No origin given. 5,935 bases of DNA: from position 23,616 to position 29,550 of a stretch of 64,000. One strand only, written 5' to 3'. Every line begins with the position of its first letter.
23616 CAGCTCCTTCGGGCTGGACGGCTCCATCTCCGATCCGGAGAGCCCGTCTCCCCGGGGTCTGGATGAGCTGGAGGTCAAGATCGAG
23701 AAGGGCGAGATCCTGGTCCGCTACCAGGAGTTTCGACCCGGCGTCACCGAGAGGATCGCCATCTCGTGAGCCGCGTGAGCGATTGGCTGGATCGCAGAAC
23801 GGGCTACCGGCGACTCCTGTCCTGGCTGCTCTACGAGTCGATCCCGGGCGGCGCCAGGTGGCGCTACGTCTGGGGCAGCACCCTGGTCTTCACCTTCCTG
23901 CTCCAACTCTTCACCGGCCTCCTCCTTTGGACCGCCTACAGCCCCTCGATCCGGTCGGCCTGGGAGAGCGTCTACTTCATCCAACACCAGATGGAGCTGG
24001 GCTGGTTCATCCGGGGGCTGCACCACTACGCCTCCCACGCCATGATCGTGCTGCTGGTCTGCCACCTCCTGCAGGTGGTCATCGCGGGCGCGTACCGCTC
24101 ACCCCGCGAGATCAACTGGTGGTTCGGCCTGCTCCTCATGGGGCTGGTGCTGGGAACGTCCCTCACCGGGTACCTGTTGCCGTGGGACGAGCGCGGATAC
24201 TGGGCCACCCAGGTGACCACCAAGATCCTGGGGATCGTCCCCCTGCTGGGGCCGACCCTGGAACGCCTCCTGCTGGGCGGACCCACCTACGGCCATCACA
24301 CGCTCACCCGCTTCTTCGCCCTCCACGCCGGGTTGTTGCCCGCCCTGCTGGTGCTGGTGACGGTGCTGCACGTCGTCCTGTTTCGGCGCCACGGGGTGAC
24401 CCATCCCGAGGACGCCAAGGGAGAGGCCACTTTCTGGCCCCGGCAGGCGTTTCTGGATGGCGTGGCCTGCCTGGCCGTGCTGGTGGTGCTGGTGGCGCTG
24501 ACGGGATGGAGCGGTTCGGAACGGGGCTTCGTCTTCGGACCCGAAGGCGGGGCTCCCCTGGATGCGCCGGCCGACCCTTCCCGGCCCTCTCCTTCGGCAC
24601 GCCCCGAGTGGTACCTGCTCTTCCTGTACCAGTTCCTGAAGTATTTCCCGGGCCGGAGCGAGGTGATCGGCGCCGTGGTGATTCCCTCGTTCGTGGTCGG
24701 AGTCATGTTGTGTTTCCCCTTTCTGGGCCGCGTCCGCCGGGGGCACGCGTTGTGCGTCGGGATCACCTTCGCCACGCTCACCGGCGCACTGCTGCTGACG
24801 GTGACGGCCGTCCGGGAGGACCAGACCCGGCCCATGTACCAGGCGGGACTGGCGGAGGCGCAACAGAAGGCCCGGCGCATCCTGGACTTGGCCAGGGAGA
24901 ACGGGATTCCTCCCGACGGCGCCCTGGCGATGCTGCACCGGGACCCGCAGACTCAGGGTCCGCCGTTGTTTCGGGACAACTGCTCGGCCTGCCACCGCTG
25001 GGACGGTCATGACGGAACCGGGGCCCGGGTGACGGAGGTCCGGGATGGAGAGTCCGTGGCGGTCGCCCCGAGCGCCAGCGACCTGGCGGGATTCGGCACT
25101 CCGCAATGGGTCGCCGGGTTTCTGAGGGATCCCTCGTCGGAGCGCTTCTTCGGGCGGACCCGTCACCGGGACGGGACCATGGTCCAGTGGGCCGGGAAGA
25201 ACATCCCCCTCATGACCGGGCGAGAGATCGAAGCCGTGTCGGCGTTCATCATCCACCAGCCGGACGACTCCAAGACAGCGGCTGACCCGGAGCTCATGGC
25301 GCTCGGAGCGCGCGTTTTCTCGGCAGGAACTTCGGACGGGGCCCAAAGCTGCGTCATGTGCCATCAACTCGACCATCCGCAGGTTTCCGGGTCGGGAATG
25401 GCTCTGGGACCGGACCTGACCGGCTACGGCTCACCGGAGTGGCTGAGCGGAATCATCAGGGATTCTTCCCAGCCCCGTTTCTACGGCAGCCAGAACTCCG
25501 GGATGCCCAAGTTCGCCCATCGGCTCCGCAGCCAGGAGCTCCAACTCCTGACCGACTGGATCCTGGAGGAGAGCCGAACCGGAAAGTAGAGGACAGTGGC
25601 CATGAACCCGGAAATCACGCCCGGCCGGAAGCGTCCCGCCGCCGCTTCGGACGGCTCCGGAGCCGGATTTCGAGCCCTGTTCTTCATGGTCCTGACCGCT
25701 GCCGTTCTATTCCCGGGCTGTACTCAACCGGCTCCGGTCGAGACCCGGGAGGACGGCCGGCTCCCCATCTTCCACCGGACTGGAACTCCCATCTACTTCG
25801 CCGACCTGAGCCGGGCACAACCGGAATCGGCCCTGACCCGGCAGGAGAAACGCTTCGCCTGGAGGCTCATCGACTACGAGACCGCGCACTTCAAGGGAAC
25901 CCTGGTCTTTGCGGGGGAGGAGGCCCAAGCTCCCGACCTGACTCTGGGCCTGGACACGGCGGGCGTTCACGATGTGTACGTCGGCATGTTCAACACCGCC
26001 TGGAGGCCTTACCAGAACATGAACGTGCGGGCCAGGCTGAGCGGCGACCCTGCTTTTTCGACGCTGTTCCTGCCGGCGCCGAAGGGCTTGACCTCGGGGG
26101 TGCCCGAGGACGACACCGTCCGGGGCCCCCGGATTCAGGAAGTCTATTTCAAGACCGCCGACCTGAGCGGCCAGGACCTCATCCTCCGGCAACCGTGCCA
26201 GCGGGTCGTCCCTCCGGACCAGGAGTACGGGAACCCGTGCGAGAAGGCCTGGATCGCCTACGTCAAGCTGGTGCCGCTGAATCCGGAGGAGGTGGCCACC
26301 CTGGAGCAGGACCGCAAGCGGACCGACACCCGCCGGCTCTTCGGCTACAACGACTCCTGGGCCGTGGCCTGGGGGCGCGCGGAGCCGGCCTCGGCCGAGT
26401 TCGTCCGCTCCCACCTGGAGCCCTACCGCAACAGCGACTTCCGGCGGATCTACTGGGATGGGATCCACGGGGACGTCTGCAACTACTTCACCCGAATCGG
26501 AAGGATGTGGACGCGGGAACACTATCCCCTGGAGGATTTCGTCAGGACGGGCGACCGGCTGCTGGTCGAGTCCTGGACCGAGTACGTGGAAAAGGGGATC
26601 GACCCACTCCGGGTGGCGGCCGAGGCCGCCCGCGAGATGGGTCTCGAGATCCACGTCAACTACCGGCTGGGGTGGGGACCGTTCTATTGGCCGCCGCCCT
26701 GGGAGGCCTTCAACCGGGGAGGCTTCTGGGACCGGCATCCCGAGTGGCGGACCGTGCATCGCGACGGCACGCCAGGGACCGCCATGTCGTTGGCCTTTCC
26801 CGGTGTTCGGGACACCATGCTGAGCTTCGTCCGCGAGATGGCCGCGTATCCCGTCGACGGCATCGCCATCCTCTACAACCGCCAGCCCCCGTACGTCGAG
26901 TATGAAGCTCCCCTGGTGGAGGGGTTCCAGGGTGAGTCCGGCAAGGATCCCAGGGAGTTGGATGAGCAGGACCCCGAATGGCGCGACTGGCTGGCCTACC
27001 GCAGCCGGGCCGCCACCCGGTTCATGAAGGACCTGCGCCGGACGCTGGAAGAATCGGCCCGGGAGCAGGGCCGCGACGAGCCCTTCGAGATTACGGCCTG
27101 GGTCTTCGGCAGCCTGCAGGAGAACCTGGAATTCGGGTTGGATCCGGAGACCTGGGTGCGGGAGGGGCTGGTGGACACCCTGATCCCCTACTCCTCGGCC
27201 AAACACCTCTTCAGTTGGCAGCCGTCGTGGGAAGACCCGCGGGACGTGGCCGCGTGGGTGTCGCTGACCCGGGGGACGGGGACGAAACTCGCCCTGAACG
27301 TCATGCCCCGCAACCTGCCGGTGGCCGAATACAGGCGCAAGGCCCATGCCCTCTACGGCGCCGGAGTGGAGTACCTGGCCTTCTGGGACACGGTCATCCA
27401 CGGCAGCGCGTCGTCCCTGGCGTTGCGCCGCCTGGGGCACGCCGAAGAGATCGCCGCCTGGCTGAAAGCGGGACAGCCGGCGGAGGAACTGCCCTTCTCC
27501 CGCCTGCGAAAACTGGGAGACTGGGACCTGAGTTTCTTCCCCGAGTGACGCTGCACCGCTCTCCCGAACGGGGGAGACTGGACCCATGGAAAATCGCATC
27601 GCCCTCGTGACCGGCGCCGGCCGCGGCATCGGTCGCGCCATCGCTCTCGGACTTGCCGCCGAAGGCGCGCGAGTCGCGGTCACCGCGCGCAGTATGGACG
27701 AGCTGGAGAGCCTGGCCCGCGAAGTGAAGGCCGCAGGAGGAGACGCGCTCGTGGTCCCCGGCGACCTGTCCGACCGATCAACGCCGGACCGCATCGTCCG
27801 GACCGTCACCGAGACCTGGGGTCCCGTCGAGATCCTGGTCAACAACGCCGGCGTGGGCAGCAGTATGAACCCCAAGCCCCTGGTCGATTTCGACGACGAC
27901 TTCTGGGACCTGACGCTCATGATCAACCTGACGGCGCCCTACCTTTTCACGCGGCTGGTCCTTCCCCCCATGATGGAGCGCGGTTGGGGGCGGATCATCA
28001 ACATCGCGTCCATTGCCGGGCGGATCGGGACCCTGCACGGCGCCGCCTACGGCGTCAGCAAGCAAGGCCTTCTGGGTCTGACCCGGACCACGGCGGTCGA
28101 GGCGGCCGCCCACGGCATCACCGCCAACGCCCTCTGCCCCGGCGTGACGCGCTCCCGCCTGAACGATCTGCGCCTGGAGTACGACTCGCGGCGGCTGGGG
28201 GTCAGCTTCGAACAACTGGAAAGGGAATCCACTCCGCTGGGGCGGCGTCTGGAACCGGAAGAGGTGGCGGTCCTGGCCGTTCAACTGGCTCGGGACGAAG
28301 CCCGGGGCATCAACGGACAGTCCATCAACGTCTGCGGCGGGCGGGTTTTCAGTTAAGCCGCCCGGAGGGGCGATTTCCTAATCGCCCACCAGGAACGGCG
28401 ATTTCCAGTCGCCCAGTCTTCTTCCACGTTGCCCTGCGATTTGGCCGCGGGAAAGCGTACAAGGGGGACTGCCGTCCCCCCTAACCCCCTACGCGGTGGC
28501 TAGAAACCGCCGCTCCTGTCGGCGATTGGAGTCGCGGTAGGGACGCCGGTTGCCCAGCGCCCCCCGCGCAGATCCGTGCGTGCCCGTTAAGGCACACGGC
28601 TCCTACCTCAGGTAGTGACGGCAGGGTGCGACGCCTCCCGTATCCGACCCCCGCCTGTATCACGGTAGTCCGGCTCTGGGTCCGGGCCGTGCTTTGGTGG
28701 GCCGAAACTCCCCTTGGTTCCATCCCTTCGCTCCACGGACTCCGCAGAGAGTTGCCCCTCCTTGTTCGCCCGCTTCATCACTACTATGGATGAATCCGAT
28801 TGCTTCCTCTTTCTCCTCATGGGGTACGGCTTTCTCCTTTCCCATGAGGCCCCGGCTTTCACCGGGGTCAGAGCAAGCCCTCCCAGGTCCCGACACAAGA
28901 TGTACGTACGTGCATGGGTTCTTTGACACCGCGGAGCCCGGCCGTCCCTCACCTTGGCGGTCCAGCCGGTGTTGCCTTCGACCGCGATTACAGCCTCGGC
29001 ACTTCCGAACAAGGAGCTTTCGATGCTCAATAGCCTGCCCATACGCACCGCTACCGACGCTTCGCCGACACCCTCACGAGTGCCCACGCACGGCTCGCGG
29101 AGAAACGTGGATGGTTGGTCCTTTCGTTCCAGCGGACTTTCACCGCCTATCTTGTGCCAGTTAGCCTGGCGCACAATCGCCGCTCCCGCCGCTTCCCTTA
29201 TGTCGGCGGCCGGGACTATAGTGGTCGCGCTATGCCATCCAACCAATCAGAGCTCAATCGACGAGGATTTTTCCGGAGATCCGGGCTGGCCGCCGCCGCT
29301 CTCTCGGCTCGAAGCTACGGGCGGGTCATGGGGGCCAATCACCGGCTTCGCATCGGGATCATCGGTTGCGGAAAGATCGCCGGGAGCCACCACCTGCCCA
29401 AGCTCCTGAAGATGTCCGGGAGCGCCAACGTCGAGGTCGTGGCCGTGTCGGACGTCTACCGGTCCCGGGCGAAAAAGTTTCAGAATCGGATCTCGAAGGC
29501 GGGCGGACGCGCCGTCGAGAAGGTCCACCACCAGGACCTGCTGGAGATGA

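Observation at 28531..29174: ORF-less group II intron in an intergenic region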

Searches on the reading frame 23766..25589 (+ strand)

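Call 8: search_protein_families(library=pfam, proteins=[window:23766-25589:+], max_evalue=0.01)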
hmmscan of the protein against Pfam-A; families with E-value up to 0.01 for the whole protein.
window:23766-25589:+ (607 aa): 7 families
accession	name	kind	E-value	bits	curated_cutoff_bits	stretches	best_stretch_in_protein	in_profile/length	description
PF13631.11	Cytochrom_B_N_2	-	3.7e-42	144.6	27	1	92-246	2-159/169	Cytochrome b(N-terminal)/b6/petB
PF00033.24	Cytochrome_B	-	5.1e-39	134.5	27.2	1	32-209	12-188/189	Cytochrome b/b6/petB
PF00034.26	Cytochrom_C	-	2.7e-09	38.7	21.3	1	398-495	4-86/90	Cytochrome c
PF13442.11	Cytochrome_CBB3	-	2.8e-08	34.4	27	1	521-599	6-68/68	Cytochrome C oxidase, cbb3-type, subunit III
PF14358.11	DUF4405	-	7e-07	30.1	26.7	1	39-101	5-62/66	Domain of unknown function (DUF4405)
PF00032.22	Cytochrom_B_C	-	1.6e-05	25.5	20.7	1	268-324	1-54/102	Cytochrome b(C-terminal)/b6/petD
PF01292.26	Ni_hydr_CYTB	-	0.0045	17.2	30.1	1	30-108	97-166/179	Prokaryotic cytochrome b561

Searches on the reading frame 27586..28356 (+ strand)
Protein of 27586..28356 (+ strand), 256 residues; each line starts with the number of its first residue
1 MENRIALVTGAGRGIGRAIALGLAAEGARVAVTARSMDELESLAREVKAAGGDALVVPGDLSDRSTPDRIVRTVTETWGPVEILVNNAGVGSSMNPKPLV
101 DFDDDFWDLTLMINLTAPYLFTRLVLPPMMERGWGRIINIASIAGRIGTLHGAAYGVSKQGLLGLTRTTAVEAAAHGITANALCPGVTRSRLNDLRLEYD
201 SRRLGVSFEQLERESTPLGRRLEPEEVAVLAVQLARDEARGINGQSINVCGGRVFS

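Call 8: search_protein_families(library=pfam, proteins=[window:27586-28356:+], max_evalue=0.01)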
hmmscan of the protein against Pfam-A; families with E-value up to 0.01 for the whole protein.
window:27586-28356:+ (256 aa): 4 families
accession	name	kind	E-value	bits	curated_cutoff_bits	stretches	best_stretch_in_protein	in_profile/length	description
PF00106.31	adh_short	-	9.7e-56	188.8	26.6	1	5-193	2-187/195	short chain dehydrogenase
PF13561.12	adh_short_C2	-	1.5e-54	185.5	27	1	10-252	1-234/236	Enoyl-(Acyl carrier protein) reductase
PF08659.16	KR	-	6.4e-08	33.2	22.6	1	7-157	4-151/180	KR domain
PF03807.23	F420_oxidored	-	0.0016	19.4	21.6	1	4-48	1-45/94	NADP oxidoreductase coenzyme F420-dependent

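Call 48: find_encoding_contigs(protein=window:27586-28356:+, flank=4000, max_places=10)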
Protein window:27586-28356:+ (256 aa): no gene with exactly this product is on record in the collection.

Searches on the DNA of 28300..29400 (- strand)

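Call 44: build_rna_model(alignment_id=A1, structure=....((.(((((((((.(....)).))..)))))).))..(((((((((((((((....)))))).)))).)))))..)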
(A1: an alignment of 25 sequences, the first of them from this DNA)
Model R1 built from alignment A1 (25 sequences, 78 columns); structure: as given.
model positions 76; base pairs 27; branch points 1; effective number of sequences 1.46; information 0.743 bits per position. Calibrated on 0.2 Mb of random sequence (short: E-values are rough).
structure used (alignment columns):
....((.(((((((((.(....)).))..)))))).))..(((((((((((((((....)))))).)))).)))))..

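Call 45: search_with_rna_model(model_id=R1, sources=[window, L001, L002, L003, L004, L005, L006, L007, L008, L009, L010, L011, L012, L013, L014, L015, L016, L017, L018, L019, L020, L021, L022, L023, L024, L025, L026, L027, L028, L029, L030, L031, L032, L033, L034, L035, L036, L037, L038, L039, L040, L041, L042, L043, L044, L045, L046, L047, L048, L049, L050, L051, L052, L053, L054, L055, L056, L057, L058, L059, L060, L061, L062, L063, L064, L065, L066, L067, L068, L069, L070, L071, L072, L073, L074, L075, L076, L077, L078, L079, L080, L081, L082, L083, L084, L085, L086, L087, L088, L089, L090, L091, L092, L093, L094, L095, L096, L097, L098, L099], max_evalue=0.001)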
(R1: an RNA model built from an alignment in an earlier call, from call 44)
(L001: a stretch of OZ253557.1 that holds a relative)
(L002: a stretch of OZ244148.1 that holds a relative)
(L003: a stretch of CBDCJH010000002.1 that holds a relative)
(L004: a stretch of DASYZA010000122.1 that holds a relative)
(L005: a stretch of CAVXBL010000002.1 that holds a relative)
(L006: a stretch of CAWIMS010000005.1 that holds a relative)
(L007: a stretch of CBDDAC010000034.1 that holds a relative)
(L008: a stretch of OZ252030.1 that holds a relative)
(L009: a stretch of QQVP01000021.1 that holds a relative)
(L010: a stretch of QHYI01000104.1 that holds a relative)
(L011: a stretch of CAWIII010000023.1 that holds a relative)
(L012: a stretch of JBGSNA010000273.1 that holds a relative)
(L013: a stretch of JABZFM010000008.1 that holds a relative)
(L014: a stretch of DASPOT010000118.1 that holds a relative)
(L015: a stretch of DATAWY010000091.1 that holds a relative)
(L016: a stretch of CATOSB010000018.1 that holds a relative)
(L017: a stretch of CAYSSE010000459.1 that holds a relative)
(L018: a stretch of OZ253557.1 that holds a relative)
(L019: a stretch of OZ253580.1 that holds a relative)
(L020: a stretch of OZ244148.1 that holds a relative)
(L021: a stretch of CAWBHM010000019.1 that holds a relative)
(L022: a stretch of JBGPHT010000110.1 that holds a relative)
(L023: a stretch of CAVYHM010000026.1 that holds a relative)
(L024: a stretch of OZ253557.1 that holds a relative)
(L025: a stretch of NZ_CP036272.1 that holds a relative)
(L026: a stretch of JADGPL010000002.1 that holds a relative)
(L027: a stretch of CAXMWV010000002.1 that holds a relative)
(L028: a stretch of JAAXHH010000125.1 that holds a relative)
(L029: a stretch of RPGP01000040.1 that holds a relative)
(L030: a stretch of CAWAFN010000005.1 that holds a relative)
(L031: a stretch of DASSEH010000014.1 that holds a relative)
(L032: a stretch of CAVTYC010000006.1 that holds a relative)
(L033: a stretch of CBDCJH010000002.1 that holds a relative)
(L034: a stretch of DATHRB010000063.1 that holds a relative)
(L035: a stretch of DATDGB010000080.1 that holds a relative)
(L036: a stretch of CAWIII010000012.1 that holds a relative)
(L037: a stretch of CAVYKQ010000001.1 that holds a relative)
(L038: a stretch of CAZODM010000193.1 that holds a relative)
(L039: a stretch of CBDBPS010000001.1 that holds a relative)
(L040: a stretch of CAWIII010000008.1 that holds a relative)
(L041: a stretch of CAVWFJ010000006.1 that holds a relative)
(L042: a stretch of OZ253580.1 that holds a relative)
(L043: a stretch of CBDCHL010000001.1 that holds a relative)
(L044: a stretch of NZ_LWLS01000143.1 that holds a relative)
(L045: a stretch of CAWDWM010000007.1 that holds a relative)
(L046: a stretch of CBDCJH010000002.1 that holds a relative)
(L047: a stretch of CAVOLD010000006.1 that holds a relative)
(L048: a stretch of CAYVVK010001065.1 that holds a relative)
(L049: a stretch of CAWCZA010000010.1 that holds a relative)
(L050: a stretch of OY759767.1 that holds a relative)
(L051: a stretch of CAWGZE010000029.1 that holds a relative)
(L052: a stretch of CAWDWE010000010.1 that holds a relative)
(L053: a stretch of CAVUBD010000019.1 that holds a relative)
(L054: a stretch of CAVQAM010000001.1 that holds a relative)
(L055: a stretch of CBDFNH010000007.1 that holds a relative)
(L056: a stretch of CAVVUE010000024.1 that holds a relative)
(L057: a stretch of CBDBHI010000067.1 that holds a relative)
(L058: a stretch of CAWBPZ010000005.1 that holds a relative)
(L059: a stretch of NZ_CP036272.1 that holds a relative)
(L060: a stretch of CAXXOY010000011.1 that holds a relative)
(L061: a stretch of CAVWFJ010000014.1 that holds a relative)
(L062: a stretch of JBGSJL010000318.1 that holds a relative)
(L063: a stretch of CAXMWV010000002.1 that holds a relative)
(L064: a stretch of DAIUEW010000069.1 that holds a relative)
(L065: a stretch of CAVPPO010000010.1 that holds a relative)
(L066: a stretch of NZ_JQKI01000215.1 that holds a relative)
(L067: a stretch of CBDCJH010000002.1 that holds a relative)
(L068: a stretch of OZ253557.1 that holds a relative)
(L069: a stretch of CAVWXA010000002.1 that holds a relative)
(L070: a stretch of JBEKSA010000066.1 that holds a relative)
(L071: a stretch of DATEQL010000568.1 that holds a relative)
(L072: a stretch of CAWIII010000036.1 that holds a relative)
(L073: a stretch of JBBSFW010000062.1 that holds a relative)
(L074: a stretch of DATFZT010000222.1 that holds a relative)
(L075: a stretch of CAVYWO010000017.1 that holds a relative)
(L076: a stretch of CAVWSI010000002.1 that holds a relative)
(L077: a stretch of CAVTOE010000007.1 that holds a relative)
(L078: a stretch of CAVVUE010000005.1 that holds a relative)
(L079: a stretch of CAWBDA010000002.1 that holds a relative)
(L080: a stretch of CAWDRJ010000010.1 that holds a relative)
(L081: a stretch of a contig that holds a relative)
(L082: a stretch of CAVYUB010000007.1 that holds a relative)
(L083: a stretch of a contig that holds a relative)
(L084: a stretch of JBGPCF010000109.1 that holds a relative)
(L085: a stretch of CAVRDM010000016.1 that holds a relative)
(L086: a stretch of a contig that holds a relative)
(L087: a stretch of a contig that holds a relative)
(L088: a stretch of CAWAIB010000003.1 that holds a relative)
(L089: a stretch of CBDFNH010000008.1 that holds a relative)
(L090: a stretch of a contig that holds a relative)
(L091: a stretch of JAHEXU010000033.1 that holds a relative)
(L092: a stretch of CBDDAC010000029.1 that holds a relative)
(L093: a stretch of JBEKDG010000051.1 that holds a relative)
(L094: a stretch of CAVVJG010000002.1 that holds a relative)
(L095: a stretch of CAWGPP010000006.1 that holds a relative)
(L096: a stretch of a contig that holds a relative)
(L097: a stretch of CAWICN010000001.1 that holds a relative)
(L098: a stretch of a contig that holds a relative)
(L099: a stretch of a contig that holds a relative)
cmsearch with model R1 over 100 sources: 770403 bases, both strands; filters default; matches with E-value up to 0.001: 55.
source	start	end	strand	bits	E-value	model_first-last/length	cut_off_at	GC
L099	2975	3050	+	99.5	1.4e-16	1-76/76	no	0.63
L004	1986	2061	-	99.2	1.6e-16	1-76/76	no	0.63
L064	3691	3766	+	99.1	1.7e-16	1-76/76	no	0.66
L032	914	989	-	98.3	2.5e-16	1-76/76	no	0.63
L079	3696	3771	+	98.2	2.5e-16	1-76/76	no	0.61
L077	3974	4049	+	98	2.8e-16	1-76/76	no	0.62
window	28531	28606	-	97.9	2.9e-16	1-76/76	no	0.72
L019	2159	2234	-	95.2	9.7e-16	1-76/76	no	0.71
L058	3785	3860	+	94.6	1.3e-15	1-76/76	no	0.62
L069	6784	6859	+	94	1.7e-15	1-76/76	no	0.68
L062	232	308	-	93.9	1.8e-15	1-76/76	no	0.64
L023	4574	4649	-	93.6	2e-15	1-76/76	no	0.62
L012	1066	1142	-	92.4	3.4e-15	1-76/76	no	0.61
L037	5412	5488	-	92.4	3.5e-15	1-76/76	no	0.64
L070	737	812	-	91.9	4.2e-15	1-76/76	no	0.61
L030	6064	6140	-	91.2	5.7e-15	1-76/76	no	0.64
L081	166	241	-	91.1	6e-15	1-76/76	no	0.71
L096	5944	6019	+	91.1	6e-15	1-76/76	no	0.71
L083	2028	2103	+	90.5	7.8e-15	1-76/76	no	0.74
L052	5921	5997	+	90.2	9.2e-15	1-76/76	no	0.65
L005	6588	6663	+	89.9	1e-14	1-76/76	no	0.72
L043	7258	7334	+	89.8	1.1e-14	1-76/76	no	0.69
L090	5795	5871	-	89.8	1.1e-14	1-76/76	no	0.69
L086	3890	3966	+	89.5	1.2e-14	1-76/76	no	0.64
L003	7715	7790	+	88.9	1.6e-14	1-76/76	no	0.66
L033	3418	3493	-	88.9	1.6e-14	1-76/76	no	0.66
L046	5813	5888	-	88.9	1.6e-14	1-76/76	no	0.66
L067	1720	1795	-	88.9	1.6e-14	1-76/76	no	0.66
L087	363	438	-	88.9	1.6e-14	1-76/76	no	0.66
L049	5661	5736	+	88.9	1.6e-14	1-76/76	no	0.62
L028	3304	3379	+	87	3.9e-14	1-76/76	no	0.68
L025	4776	4851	+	85.8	6.4e-14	1-76/76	no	0.63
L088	3640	3716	-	85.8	6.6e-14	1-76/76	no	0.73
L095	2906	2982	+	85.1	9e-14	1-76/76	no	0.73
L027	4868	4943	+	84.9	9.7e-14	1-76/76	no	0.68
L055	3120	3197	+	84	1.5e-13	1-76/76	no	0.64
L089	1771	1848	-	84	1.5e-13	1-76/76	no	0.64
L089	3767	3844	-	84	1.5e-13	1-76/76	no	0.64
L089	5720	5797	-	84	1.5e-13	1-76/76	no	0.64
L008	5394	5470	-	83.1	2.2e-13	1-76/76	no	0.68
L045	6153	6228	+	82.7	2.7e-13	1-76/76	no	0.74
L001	624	699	-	80.5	7e-13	1-76/76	no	0.7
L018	3630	3705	-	80.5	7e-13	1-76/76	no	0.7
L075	2999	3075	-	79.9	9.2e-13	1-76/76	no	0.75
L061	3336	3413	+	75.2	7.4e-12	1-76/76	no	0.73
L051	3801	3874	-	74.9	8.8e-12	1-76/76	no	0.57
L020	5962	6036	+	73.9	1.4e-11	1-76/76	no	0.75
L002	2311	2386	+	68.5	1.5e-10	1-76/76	no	0.72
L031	427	503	-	65.7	5.3e-10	1-76/76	no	0.69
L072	3772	3880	+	61.8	3e-09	1-76/76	no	0.73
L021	6246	6320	+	56.6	3e-08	1-76/76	no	0.73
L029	1326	1400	+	54.6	7.4e-08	1-76/76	no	0.59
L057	5661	5733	+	50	6e-07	1-76/76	no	0.66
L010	7804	7879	+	47.5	1.8e-06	1-76/76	no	0.67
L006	5895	5943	-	41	3.3e-05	1-76/76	no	0.78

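Call 46: search_with_rna_model(model_id=R1, sources=[L100, L101, L102, L103, L104, L105, L106, L107, L108, L109, L110, L111, L112, L113, L114, L115, L116, L117, L118, L119, L120], max_evalue=0.001)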
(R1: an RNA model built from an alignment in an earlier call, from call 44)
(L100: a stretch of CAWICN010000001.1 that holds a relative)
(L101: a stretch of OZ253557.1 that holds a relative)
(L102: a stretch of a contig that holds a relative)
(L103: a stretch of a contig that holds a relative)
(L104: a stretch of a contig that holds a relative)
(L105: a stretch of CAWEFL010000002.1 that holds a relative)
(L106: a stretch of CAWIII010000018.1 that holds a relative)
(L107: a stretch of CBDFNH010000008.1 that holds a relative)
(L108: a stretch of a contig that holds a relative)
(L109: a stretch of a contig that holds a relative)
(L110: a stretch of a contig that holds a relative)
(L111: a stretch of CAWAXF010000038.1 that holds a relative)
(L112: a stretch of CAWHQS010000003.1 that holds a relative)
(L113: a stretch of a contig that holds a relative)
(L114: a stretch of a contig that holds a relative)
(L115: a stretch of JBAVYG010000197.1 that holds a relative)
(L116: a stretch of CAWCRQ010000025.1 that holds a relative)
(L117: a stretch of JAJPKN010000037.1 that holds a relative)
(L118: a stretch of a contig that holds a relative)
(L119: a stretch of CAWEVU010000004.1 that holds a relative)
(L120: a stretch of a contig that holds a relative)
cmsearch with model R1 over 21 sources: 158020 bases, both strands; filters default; matches with E-value up to 0.001: 18.
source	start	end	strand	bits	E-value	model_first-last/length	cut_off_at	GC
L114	3847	3922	+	99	3.6e-17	1-76/76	no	0.62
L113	1247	1322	-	98.9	3.8e-17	1-76/76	no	0.61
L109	3796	3871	-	98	5.8e-17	1-76/76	no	0.62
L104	1936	2011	+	93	5.3e-16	1-76/76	no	0.66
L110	2942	3017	+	91.2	1.2e-15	1-76/76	no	0.7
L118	6057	6133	-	89.8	2.3e-15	1-76/76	no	0.69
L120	6648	6723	+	88.2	4.6e-15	1-76/76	no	0.68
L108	976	1052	-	86.7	8.9e-15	1-76/76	no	0.58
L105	3384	3460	-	85.1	1.8e-14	1-76/76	no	0.68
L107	1062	1139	-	84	3.1e-14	1-76/76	no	0.64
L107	3015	3092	-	84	3.1e-14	1-76/76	no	0.64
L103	2862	2937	-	82.7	5.5e-14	1-76/76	no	0.74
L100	5324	5400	-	82.4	6.2e-14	1-76/76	no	0.7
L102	4200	4276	-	81.4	9.6e-14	1-76/76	no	0.73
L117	4536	4612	+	80.3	1.6e-13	1-76/76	no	0.69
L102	1801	1877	-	77.8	4.8e-13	1-76/76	no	0.7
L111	2899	2975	-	36.3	5.5e-05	1-76/76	no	0.65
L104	1663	1752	+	30.6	0.00071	1-76/76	no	0.71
